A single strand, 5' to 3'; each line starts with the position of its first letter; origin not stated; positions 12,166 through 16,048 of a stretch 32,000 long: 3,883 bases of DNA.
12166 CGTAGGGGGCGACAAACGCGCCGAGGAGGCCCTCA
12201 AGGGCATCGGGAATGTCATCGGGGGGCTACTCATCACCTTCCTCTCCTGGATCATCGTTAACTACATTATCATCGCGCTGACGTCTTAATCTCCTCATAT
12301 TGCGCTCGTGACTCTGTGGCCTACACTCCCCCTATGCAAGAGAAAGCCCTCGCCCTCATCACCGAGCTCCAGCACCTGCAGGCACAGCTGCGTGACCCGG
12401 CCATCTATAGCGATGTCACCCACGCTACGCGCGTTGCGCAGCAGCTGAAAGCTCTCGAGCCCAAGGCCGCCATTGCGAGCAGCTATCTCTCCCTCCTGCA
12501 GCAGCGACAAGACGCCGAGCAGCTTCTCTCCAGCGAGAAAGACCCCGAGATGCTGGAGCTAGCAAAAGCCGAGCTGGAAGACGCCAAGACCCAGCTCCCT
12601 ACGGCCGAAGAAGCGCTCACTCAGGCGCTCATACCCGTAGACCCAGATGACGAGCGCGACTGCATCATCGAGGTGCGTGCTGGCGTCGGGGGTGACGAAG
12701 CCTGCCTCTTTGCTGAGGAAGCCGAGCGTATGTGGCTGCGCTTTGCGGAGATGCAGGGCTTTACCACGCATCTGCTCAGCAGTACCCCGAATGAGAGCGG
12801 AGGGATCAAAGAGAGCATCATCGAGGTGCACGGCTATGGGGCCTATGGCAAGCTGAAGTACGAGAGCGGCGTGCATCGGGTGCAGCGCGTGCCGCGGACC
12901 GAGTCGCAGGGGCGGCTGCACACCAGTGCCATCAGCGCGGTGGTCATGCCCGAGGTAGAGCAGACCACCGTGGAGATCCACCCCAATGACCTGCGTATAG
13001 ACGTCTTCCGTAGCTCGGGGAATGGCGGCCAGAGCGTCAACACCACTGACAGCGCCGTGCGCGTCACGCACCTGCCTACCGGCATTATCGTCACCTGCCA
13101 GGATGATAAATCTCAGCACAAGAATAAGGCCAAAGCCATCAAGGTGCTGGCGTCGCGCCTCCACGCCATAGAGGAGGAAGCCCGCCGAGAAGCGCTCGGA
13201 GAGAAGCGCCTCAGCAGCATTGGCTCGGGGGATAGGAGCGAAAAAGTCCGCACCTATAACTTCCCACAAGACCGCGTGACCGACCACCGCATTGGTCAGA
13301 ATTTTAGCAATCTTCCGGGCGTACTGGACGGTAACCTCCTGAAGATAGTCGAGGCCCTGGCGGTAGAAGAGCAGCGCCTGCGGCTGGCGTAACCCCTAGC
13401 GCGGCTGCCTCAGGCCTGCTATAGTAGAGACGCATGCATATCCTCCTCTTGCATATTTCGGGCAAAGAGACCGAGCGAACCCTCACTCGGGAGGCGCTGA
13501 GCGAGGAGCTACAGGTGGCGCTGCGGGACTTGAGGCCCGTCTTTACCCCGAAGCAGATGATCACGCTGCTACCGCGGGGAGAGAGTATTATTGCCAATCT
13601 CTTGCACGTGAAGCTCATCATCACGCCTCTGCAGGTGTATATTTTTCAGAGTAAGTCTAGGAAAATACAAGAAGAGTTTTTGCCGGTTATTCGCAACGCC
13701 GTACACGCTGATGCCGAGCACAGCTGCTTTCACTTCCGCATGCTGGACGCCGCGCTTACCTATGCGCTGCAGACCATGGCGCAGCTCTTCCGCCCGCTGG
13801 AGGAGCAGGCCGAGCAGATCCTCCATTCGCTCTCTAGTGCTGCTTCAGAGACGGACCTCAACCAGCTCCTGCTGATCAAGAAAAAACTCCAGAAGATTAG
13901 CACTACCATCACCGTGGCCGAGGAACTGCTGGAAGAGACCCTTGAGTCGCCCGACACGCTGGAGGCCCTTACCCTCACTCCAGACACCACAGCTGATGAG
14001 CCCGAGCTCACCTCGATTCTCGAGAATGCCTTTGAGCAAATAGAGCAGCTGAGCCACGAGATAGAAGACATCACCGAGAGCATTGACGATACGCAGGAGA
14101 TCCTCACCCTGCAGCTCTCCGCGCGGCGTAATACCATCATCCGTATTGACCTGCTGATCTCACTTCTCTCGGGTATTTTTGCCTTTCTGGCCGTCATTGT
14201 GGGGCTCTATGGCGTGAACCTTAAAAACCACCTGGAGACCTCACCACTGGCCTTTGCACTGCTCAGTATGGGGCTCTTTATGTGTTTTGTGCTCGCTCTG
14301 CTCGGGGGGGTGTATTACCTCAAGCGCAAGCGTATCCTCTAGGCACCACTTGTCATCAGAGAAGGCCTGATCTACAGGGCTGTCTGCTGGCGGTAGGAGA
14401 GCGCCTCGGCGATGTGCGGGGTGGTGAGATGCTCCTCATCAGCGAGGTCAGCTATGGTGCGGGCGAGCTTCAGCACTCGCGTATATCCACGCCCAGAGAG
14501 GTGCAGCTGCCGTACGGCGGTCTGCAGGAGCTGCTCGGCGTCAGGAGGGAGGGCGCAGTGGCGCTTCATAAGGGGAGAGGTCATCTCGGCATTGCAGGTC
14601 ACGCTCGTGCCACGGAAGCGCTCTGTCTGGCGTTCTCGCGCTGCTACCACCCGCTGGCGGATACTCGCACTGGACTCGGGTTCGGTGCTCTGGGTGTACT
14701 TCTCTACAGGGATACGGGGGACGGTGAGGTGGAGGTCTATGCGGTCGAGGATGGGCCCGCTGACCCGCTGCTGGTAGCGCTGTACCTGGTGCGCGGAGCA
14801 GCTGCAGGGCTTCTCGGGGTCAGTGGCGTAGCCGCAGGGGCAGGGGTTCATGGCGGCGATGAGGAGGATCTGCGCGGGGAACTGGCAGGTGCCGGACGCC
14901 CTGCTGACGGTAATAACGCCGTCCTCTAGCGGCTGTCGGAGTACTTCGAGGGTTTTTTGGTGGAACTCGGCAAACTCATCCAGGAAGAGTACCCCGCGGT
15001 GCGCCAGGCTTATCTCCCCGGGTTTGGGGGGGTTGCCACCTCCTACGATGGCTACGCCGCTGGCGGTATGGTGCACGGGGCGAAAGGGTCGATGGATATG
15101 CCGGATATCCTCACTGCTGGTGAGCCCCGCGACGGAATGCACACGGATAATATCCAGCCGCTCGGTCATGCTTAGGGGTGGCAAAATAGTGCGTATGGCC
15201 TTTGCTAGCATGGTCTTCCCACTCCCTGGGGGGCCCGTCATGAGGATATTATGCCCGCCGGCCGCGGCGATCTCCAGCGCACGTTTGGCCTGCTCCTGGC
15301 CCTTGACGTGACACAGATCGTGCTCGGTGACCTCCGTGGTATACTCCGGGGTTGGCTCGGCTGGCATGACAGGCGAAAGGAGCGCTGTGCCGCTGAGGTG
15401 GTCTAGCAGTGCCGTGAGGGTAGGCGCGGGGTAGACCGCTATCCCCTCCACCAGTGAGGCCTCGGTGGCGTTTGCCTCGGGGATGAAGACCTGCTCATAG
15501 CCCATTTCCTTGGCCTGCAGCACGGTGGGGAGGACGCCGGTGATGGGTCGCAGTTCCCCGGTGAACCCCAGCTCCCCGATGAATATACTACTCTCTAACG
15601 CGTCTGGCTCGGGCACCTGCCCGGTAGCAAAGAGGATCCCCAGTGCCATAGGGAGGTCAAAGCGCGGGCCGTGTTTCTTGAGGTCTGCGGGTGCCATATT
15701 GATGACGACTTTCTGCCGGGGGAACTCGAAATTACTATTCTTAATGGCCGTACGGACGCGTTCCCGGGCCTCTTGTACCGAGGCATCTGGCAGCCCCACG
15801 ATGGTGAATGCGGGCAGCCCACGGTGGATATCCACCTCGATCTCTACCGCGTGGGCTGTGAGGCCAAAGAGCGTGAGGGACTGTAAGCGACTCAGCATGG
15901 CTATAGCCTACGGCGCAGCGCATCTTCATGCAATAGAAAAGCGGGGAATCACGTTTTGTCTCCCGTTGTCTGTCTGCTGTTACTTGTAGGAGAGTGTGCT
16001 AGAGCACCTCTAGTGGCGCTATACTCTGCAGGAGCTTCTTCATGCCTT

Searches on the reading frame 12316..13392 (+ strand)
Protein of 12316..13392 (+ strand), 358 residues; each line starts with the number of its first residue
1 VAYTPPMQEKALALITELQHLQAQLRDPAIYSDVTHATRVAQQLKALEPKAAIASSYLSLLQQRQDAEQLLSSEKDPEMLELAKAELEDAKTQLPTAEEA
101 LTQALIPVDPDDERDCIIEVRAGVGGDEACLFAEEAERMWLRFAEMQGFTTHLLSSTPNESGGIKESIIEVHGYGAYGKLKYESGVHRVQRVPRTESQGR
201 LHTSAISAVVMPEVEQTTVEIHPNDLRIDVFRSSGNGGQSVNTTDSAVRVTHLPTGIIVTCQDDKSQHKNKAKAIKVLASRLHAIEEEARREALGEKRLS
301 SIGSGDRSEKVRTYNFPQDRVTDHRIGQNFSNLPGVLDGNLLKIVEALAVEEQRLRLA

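Call 11: search_protein_families(library=pfam, proteins=[window:12316-13392:+], max_evalue=0.001)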
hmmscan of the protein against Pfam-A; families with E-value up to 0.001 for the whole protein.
window:12316-13392:+ (358 aa): 2 families
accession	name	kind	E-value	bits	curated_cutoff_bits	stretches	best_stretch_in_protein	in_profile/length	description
PF03462.23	PCRF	-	6.6e-62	209.2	24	1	16-207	3-193/194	PCRF domain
PF00472.26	RF-1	-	1.3e-41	141.6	35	1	216-325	2-116/116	RF-1 domain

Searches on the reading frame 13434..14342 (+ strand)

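Call 12: search_protein_families(library=pfam, proteins=[window:13434-14342:+], max_evalue=0.001)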
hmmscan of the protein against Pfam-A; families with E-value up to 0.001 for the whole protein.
window:13434-14342:+ (302 aa): 2 families
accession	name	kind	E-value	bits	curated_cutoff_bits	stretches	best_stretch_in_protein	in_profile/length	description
PF22099.1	MRS2-like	-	1.3e-28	100.3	27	1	12-232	13-241/241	Magnesium transporter MRS2-like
PF01544.23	CorA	-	8.1e-15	55.3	27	1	101-289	109-289/292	CorA-like Mg2+ transporter protein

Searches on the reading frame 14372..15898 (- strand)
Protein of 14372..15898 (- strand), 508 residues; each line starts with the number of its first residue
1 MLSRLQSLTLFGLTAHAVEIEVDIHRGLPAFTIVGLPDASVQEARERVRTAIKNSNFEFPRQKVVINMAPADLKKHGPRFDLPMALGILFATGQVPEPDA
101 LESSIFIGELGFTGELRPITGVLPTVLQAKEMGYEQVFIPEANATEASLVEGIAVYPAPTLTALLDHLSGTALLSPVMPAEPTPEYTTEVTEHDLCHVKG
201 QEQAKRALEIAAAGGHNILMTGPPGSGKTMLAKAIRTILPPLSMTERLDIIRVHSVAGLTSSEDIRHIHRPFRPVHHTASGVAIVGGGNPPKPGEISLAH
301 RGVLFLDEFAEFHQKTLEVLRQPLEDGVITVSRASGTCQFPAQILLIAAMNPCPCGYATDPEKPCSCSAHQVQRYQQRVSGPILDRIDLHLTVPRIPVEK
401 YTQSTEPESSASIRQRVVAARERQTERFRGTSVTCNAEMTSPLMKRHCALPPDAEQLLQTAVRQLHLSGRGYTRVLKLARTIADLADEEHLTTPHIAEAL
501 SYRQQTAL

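Call 12: search_protein_families(library=pfam, proteins=[window:14372-15898:-], max_evalue=0.001)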
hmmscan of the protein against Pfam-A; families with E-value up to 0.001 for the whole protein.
window:14372-15898:- (508 aa): 11 families
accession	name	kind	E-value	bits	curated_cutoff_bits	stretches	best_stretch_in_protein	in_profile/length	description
PF01078.27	Mg_chelatase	-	4.5e-91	304.3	20.3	1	194-399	1-205/207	Magnesium chelatase, subunit ChlI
PF13541.12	ChlI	-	4.5e-47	159.4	27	1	20-143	1-121/121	Subunit ChlI of Mg-chelatase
PF13335.12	Mg_chelatase_C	-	4.3e-33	114.2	26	1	408-503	2-94/94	Magnesium chelatase, subunit ChlI C-terminal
PF00493.29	MCM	-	1.9e-11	43.9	23.3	1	293-360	114-181/224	MCM P-loop domain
PF07728.20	AAA_5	-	1.1e-09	38.9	22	1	217-354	1-125/139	AAA domain (dynein-related subfamily)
PF00158.32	Sigma54_activat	-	2.2e-07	31.1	20.2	0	289-351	82-142/168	Sigma-54 interaction domain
PF05496.18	RuvB_N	-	4.4e-05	23.7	27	0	200-237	11-55/159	Holliday junction DNA helicase RuvB P-loop domain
PF00004.35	AAA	-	7.9e-05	23.6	21.2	1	218-315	1-72/131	ATPase family associated with various cellular activities (AAA)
PF05362.19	Lon_C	-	0.00014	21.9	21.1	1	41-146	70-175/205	Lon protease (S16) C-terminal proteolytic domain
PF13401.12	AAA_22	-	0.00045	21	27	0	217-273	7-59/130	AAA domain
PF13191.12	AAA_16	-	0.00061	20.8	32.6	0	203-239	11-48/167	AAA ATPase domain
